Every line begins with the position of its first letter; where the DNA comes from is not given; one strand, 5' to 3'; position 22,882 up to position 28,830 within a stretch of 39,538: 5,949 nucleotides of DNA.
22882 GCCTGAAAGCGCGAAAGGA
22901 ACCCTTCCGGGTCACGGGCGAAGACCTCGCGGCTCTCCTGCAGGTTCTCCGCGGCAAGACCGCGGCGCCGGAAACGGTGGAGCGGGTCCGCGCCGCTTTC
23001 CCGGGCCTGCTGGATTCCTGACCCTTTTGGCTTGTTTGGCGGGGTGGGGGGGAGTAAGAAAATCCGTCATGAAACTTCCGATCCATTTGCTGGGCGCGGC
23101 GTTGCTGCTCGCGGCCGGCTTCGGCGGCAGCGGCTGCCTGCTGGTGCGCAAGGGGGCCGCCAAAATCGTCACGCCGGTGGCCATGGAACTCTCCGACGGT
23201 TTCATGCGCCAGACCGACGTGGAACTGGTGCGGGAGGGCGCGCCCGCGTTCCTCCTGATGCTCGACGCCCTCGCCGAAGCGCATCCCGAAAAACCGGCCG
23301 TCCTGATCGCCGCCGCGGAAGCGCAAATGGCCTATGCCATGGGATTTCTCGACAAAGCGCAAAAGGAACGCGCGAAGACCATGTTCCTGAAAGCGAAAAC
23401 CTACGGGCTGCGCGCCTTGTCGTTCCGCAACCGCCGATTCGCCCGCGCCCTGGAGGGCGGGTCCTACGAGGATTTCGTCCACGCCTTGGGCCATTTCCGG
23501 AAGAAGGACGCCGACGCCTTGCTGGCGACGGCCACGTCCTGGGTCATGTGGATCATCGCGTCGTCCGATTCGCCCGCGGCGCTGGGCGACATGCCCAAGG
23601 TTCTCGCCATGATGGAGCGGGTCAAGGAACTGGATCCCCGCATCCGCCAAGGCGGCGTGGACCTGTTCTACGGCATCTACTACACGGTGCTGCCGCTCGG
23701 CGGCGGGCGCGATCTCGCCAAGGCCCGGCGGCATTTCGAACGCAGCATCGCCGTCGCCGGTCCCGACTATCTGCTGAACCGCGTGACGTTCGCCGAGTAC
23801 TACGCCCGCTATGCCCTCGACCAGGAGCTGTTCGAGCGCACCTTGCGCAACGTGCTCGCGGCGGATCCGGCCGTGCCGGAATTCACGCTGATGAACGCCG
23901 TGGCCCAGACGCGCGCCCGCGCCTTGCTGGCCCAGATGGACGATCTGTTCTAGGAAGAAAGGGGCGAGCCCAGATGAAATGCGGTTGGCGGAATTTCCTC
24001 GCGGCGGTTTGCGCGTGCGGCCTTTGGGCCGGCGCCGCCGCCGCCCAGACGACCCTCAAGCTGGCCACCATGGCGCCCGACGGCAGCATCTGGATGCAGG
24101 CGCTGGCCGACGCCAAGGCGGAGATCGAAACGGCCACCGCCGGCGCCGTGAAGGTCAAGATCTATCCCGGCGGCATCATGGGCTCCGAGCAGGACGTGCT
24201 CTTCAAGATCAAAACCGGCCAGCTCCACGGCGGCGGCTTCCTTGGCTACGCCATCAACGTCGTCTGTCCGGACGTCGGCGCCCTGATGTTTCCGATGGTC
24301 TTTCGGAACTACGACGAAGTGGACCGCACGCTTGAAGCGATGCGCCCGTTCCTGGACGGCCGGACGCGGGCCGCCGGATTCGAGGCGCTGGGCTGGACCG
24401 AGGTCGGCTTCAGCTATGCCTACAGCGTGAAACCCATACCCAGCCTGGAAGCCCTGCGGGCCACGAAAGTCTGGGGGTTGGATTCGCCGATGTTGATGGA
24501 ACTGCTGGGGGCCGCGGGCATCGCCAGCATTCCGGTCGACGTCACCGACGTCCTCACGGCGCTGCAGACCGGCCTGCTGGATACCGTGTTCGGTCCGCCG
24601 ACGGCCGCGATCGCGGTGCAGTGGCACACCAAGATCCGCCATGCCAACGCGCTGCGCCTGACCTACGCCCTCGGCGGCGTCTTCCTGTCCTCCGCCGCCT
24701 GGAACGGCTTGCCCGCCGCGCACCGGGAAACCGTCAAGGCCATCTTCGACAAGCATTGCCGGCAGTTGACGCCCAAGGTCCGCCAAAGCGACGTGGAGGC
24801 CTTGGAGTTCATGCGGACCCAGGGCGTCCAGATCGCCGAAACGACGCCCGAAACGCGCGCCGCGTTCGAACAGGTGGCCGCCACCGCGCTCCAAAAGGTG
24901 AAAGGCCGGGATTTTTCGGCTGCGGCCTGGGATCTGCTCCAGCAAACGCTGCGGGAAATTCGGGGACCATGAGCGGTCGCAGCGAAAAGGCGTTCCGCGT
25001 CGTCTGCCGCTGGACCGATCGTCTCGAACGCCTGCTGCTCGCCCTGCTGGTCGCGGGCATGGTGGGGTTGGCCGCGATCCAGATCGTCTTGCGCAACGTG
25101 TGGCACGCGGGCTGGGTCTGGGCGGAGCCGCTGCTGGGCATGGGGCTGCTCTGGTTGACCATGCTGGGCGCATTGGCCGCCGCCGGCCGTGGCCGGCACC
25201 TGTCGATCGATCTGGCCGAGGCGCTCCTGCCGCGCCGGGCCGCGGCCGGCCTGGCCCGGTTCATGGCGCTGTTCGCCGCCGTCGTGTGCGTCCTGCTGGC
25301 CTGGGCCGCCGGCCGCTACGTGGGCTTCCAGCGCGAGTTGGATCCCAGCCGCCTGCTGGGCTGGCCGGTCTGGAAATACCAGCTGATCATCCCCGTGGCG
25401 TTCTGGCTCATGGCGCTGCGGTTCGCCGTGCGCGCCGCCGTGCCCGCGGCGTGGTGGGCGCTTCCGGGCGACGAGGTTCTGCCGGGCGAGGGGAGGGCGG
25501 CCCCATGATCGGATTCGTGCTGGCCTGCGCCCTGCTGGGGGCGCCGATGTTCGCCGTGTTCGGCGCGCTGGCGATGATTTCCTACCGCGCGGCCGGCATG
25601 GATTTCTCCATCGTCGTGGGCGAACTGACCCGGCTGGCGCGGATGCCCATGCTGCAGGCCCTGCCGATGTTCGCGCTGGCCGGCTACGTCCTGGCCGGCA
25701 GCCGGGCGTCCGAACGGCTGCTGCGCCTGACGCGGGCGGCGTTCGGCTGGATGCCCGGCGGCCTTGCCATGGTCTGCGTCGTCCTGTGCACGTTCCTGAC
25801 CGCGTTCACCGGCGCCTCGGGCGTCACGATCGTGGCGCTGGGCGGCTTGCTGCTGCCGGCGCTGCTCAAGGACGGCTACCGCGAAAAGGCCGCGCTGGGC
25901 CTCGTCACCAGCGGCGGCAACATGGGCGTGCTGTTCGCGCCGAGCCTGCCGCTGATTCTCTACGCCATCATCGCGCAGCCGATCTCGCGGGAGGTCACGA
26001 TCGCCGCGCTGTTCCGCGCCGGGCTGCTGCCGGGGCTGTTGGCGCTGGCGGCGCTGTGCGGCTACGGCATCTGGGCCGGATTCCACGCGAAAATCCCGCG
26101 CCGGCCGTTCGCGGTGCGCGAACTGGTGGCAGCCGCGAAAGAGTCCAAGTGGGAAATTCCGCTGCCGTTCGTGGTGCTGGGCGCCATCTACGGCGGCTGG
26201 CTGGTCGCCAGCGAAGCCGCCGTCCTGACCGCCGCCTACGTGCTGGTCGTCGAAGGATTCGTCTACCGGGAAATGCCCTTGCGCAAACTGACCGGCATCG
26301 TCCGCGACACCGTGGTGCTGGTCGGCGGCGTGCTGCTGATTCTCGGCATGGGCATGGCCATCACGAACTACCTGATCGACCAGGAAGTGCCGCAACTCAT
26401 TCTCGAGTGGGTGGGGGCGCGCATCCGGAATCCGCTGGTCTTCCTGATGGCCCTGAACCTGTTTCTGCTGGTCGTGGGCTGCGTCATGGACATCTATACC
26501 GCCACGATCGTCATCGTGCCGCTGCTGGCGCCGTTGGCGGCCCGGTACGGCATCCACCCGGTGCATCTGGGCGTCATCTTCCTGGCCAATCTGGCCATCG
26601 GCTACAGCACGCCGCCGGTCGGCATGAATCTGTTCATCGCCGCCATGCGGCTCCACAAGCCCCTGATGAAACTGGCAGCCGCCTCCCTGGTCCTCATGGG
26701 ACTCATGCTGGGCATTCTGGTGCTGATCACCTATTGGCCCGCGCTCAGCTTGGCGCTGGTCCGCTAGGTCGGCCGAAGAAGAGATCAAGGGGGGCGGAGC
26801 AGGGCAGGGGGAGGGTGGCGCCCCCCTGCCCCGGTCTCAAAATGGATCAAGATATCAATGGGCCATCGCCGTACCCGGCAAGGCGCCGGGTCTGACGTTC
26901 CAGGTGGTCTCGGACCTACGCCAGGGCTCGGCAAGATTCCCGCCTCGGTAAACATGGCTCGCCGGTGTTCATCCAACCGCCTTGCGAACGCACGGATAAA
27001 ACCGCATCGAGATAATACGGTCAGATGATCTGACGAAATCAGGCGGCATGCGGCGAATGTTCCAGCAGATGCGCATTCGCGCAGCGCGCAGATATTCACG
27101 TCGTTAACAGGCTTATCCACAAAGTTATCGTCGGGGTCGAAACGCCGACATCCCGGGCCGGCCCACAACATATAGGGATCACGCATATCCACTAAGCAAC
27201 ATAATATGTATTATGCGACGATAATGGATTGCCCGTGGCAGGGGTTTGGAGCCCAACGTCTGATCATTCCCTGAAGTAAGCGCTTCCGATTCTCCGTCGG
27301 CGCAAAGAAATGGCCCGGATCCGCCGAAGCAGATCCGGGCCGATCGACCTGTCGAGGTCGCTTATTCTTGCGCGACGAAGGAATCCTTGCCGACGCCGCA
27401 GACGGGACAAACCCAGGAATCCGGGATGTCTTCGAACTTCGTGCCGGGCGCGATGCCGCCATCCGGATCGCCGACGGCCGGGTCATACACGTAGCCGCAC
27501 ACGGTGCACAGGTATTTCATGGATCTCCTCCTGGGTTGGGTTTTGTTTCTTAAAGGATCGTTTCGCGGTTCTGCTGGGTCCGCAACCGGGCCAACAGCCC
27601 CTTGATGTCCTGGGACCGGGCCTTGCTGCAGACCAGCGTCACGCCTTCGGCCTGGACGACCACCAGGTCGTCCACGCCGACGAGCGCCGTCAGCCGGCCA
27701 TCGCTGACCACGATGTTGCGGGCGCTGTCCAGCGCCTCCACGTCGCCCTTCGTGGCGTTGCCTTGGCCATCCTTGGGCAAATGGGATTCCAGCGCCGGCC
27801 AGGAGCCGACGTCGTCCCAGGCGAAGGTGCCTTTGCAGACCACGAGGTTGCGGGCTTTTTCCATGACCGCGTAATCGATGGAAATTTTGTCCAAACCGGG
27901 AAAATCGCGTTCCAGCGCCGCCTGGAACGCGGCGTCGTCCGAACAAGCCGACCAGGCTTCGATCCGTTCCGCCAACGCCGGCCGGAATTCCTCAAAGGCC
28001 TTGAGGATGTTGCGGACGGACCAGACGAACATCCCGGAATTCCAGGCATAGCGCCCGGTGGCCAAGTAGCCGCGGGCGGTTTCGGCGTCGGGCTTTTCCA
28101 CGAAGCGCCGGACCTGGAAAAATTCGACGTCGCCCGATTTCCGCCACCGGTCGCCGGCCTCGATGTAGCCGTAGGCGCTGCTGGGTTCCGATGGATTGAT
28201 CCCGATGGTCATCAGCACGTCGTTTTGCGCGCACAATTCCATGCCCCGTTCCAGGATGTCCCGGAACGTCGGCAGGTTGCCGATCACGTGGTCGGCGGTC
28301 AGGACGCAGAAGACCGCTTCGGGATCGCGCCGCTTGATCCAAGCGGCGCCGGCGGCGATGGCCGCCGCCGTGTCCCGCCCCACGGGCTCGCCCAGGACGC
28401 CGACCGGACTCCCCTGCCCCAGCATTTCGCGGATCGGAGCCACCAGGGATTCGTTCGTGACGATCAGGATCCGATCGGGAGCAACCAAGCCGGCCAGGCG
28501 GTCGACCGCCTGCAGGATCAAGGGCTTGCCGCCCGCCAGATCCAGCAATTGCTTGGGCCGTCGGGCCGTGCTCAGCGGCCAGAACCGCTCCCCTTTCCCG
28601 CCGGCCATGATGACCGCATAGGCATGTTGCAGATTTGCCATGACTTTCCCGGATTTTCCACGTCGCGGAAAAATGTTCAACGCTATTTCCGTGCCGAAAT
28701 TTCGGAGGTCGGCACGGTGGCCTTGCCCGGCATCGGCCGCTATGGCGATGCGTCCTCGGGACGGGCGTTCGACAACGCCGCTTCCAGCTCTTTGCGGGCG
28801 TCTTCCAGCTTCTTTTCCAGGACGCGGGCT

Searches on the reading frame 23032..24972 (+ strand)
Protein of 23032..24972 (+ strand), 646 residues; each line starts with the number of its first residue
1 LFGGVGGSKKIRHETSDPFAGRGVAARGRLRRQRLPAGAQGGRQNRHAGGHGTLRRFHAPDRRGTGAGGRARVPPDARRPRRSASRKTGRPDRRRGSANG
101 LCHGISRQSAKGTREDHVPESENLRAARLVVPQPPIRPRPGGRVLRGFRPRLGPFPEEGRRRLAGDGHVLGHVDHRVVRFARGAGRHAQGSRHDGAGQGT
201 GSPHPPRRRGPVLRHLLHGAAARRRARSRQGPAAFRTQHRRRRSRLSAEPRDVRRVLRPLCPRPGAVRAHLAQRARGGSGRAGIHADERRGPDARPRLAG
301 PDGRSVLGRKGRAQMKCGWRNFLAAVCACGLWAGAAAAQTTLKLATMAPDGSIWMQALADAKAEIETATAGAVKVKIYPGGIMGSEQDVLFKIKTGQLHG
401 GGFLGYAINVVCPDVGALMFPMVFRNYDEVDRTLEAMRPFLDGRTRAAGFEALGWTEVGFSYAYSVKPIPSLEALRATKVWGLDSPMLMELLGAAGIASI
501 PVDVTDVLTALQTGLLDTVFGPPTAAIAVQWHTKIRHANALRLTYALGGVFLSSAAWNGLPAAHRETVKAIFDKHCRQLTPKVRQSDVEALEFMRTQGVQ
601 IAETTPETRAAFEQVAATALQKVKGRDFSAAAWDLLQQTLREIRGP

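Call 54: search_protein_families(library=pfam, proteins=[window:23032-24972:+], max_evalue=0.0001)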
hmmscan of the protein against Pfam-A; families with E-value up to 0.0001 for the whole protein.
window:23032-24972:+ (646 aa): 1 family
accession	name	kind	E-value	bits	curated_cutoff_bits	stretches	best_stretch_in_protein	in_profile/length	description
PF03480.18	DctP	-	5.3e-35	121.6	23.4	1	345-622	2-281/286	Bacterial extracellular solute-binding protein, family 7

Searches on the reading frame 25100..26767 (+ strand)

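Call 54: search_protein_families(library=pfam, proteins=[window:25100-26767:+], max_evalue=0.0001)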
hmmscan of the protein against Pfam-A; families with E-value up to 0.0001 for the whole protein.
window:25100-26767:+ (555 aa): 1 family
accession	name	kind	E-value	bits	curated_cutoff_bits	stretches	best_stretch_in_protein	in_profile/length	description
PF06808.19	DctM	-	8e-67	226.3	23.8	1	138-549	2-413/413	Tripartite ATP-independent periplasmic transporter, DctM component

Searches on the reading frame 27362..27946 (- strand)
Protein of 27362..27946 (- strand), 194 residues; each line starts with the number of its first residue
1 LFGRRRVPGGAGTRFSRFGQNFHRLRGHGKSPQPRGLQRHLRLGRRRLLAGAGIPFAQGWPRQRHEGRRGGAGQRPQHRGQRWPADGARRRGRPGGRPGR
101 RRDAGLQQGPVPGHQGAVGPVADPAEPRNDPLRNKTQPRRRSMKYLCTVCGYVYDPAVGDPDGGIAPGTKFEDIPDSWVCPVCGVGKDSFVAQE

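Call 54: search_protein_families(library=pfam, proteins=[window:27362-27946:-], max_evalue=0.0001)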
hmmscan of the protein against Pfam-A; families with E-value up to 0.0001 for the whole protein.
window:27362-27946:- (194 aa): 2 families
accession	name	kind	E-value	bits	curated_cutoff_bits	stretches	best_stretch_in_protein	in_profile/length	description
PF00301.25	Rubredoxin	-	1.1e-24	86.6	23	1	144-190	1-47/47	Rubredoxin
PF21349.2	RUBY_RBDX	-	2.9e-06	27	26.5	0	174-190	15-29/30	Rubrerythrin, rubredoxin-like domain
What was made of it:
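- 27550..28680 (-): manC (mannose-1-phosphate guanylyltransferase), the conserved downstream neighbour, followed by a rubredoxin gene. Rubredoxin in call 54.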

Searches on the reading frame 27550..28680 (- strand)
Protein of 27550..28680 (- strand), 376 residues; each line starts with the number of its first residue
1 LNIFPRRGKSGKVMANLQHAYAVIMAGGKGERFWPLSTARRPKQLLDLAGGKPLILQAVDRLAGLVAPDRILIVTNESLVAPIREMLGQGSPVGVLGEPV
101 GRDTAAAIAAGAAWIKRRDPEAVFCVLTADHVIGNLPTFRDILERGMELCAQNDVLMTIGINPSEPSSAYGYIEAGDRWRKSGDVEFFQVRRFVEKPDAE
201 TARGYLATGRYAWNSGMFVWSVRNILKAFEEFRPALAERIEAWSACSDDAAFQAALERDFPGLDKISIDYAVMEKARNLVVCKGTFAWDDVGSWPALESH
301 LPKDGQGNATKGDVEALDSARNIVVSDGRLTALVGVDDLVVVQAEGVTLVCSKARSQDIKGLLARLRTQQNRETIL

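Call 55: search_protein_families(library=pfam, proteins=[window:27550-28680:-], max_evalue=0.0001)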
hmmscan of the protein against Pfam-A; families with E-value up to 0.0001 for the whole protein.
window:27550-28680:- (376 aa): 3 families
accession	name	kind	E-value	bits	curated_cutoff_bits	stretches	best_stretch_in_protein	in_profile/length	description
PF00483.29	NTP_transferase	-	1.3e-42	146.5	21.2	1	22-300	2-238/245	Nucleotidyl transferase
PF22640.1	ManC_GMP_beta-helix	-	2.4e-12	47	27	1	316-366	5-55/55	MannoseP isomerase/GMP-like beta-helix domain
PF12804.13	NTP_transf_3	-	9.3e-12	45.9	27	1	22-144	1-109/160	MobA-like NTP transferase domain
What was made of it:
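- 27550..28680 (-): Pfam NTP_transferase plus ManC_GMP_beta-helix (call 55).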
